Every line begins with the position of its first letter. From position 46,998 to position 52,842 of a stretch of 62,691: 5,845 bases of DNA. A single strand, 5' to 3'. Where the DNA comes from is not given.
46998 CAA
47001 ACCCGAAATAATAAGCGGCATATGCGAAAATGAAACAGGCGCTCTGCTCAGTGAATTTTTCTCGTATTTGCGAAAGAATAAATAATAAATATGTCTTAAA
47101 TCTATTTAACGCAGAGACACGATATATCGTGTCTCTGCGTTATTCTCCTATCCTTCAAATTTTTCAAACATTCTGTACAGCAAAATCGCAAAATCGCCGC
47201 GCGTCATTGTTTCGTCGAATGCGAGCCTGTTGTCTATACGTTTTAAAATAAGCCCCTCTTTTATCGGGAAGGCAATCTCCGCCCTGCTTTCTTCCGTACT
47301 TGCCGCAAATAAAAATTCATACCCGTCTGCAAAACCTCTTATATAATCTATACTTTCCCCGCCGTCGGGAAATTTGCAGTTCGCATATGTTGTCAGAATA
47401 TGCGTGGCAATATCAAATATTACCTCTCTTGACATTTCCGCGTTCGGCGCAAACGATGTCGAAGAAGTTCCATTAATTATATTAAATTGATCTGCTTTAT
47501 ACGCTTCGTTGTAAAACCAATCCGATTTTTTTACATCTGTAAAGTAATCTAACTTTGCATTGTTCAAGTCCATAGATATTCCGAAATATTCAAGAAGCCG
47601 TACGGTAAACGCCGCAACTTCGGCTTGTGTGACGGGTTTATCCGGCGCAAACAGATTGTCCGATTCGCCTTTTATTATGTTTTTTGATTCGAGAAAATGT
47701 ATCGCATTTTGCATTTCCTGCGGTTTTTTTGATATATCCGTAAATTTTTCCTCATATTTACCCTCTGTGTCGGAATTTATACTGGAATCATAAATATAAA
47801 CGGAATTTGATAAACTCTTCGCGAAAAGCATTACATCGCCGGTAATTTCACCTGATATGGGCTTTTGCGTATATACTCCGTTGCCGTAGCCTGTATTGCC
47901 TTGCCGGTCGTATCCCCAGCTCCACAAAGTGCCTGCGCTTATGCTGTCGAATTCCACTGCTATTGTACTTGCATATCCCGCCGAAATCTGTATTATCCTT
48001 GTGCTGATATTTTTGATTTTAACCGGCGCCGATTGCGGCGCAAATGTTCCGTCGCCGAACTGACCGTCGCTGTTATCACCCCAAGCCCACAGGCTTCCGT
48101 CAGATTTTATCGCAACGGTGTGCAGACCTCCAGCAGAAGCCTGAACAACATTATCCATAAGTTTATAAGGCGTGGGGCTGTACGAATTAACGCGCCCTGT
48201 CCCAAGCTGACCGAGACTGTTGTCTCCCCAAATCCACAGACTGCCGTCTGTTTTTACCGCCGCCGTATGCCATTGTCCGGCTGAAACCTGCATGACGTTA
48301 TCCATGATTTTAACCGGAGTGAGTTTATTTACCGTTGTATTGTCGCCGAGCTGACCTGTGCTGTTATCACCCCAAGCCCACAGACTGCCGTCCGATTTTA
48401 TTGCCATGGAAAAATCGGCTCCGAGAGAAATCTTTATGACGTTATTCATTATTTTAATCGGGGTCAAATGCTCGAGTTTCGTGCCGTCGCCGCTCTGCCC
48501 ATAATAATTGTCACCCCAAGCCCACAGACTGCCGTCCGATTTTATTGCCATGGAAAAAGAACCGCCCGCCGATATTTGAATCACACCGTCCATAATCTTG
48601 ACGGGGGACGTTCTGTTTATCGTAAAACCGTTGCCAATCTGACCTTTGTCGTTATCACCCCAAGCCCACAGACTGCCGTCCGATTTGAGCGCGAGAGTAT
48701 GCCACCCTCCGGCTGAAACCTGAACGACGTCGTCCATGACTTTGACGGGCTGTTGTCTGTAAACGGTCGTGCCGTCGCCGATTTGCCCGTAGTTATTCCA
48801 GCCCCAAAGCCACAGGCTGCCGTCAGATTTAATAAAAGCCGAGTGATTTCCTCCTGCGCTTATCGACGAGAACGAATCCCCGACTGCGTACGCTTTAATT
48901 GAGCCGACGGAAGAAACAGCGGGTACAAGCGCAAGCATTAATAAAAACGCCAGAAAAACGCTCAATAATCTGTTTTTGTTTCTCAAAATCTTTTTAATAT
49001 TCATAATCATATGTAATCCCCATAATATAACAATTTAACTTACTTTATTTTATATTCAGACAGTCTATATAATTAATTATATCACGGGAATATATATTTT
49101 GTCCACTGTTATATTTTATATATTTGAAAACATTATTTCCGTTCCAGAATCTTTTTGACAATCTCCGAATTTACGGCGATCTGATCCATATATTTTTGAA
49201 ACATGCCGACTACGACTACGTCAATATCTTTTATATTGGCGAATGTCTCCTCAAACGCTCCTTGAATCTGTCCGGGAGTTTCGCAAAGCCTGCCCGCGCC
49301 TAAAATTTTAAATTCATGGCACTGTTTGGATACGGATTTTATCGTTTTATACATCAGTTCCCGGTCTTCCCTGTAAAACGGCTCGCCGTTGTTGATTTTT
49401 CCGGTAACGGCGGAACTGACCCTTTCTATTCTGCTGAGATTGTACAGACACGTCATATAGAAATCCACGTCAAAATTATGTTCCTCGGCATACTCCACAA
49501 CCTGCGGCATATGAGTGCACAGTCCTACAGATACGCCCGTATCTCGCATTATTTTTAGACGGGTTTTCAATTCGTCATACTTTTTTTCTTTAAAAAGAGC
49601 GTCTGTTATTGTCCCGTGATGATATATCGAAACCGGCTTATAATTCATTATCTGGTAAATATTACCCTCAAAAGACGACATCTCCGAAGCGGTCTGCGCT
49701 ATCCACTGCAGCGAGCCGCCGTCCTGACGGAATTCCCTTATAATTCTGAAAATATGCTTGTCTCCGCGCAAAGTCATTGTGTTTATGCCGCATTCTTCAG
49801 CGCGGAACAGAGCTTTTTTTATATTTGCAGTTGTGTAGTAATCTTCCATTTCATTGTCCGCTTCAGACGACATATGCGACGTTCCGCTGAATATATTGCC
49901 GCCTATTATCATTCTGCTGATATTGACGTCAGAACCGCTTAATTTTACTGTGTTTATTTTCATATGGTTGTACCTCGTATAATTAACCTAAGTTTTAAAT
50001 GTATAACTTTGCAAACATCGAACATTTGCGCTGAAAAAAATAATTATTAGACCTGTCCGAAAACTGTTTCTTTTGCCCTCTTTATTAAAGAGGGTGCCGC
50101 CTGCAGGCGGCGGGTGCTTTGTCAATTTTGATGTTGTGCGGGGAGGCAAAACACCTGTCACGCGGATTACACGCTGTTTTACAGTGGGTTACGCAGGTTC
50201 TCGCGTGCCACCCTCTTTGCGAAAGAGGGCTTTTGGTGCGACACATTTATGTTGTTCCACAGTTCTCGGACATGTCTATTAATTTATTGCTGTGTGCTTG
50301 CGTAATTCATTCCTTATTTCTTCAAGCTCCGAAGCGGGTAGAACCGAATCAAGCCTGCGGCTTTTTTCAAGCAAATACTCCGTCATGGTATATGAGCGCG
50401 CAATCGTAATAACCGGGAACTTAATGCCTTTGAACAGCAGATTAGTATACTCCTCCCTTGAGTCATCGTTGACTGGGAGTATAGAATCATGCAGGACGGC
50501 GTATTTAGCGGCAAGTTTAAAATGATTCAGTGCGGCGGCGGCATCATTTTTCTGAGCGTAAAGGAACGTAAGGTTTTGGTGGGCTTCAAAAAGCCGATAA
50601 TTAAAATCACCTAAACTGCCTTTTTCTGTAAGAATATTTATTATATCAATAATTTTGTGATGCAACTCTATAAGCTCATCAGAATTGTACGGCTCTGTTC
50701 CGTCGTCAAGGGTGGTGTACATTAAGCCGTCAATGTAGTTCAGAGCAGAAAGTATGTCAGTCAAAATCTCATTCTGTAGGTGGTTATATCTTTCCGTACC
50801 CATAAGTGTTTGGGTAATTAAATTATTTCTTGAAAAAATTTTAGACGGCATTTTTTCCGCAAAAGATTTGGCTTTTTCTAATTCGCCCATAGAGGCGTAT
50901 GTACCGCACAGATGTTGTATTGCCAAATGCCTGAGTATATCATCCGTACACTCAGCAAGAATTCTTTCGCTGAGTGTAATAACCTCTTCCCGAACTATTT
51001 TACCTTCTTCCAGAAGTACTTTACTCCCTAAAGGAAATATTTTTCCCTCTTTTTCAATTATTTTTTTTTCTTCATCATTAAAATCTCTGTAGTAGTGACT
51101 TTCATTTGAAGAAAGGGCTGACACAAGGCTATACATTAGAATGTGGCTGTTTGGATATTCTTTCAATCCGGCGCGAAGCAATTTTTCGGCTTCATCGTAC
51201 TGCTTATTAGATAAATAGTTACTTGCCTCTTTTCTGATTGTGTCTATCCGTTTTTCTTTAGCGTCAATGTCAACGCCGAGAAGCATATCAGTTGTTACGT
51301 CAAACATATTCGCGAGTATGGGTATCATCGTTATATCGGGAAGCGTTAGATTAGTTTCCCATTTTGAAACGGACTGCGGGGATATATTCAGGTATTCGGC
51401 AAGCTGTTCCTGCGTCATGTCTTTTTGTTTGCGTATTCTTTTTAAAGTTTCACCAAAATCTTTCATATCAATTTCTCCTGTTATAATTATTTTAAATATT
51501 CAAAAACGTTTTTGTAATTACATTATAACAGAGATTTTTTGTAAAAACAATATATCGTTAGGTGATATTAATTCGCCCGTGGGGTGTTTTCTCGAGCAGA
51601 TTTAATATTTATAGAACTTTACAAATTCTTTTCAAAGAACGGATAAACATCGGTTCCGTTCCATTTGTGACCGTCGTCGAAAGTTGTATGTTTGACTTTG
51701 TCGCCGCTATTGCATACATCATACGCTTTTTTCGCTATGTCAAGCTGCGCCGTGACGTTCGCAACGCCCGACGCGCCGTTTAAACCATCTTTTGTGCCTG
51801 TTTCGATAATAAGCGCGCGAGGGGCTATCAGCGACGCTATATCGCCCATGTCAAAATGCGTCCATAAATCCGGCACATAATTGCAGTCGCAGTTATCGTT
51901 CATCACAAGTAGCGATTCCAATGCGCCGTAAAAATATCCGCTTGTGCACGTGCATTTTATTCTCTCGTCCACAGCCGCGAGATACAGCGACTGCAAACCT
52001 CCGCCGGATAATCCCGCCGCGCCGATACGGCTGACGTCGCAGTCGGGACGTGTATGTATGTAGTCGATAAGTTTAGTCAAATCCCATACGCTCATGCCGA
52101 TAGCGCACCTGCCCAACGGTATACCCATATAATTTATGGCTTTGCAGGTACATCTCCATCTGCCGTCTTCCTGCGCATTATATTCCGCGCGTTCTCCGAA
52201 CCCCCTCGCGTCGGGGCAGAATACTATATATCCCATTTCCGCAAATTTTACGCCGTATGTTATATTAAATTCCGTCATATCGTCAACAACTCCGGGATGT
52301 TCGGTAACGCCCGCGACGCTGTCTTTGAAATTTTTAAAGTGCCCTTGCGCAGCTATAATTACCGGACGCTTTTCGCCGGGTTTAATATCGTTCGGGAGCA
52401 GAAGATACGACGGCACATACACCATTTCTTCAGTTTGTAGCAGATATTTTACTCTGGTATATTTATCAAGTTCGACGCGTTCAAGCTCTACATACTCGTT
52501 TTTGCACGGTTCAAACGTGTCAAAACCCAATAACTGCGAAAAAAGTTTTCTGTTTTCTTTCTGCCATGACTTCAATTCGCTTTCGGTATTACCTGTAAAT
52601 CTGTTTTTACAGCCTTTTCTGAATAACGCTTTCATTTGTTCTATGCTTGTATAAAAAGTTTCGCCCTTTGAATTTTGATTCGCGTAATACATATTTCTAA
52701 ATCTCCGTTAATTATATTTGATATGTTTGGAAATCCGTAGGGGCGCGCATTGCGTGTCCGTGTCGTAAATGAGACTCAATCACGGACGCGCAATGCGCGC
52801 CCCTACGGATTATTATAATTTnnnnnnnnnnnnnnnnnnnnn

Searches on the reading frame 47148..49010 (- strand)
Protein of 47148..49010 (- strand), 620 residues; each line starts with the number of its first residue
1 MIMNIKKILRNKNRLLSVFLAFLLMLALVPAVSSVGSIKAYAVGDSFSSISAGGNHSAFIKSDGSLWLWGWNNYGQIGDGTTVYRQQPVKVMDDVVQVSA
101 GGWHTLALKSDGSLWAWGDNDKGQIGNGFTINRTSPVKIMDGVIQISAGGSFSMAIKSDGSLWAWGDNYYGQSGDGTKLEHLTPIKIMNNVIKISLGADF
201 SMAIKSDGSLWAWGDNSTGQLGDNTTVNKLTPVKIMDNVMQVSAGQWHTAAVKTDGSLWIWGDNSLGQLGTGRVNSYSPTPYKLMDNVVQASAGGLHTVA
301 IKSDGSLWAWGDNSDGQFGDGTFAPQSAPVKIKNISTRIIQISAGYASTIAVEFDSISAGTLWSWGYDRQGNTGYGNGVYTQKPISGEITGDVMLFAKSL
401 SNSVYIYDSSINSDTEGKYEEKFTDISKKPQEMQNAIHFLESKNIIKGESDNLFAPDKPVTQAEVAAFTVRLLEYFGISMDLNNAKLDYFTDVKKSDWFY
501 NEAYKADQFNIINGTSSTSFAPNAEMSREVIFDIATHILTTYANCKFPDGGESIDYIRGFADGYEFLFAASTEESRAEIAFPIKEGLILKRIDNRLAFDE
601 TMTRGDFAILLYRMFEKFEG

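Call 45: search_protein_families(library=pfam, proteins=[window:47148-49010:-], max_evalue=0.00001)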
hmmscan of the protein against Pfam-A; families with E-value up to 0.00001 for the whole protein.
window:47148-49010:- (620 aa): 5 families
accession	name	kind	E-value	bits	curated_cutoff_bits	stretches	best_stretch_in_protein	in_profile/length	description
PF25390.1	WD40_RLD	-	1.1e-99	334.6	150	2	94-377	32-334/363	RCC1-like domain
PF00415.24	RCC1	-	9.3e-78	257.1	21.7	6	207-252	1-50/50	Regulator of chromosome condensation (RCC1) repeat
PF13540.12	RCC1_2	-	2.7e-65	215.1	22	6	95-124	1-30/30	Regulator of chromosome condensation (RCC1) repeat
PF00395.25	SLH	-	1.5e-20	73.3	20.8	2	422-466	1-44/44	S-layer homology domain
PF25384.1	Alsin_RLD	-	1.2e-14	54.9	100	0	38-129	213-311/405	Alsin RCC1-like domain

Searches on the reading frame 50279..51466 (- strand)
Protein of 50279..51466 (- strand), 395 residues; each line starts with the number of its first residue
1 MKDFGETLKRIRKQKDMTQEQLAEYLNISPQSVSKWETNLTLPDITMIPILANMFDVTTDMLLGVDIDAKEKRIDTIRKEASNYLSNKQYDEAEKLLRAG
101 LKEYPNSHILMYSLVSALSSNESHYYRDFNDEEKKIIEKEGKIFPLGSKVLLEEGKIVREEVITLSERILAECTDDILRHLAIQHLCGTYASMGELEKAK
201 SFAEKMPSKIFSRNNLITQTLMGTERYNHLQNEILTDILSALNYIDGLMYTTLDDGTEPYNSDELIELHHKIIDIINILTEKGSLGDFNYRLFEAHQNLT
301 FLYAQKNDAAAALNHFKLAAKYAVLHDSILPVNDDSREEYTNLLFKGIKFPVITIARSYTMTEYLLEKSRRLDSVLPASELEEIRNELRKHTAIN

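Call 45: search_protein_families(library=pfam, proteins=[window:50279-51466:-], max_evalue=0.00001)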
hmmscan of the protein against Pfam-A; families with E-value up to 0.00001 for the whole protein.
window:50279-51466:- (395 aa): 3 families
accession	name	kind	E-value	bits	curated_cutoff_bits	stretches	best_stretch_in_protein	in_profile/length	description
PF01381.28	HTH_3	-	4.3e-15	55.9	23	1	8-60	1-53/55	Helix-turn-helix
PF12844.13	HTH_19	-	1.4e-08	35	30.2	1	5-63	1-59/64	Helix-turn-helix domain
PF13560.12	HTH_31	-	2.9e-08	34.3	27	1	3-60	1-59/64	Helix-turn-helix domain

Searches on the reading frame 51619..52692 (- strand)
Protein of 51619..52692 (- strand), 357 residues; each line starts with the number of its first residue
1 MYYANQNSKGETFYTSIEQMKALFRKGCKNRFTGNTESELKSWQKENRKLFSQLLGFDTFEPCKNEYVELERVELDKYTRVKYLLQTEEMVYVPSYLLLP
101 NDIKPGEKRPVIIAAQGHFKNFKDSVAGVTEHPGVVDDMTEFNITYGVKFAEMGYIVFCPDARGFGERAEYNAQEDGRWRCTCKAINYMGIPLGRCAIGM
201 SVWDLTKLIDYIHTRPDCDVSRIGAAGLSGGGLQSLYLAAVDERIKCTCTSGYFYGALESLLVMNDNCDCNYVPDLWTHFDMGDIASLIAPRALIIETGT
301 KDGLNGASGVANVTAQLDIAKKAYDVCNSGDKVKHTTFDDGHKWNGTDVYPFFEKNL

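Call 45: search_protein_families(library=pfam, proteins=[window:51619-52692:-], max_evalue=0.00001)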
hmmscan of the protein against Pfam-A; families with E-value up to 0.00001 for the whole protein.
window:51619-52692:- (357 aa): 2 families
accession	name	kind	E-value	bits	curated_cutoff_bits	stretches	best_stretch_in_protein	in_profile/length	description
PF12715.13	Abhydrolase_7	-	2.8e-16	60.2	21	1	36-333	44-335/388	Abhydrolase family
PF22244.2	GCE_fung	-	7.4e-07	29.7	27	0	202-249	84-133/231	Glucuronyl esterase, fungi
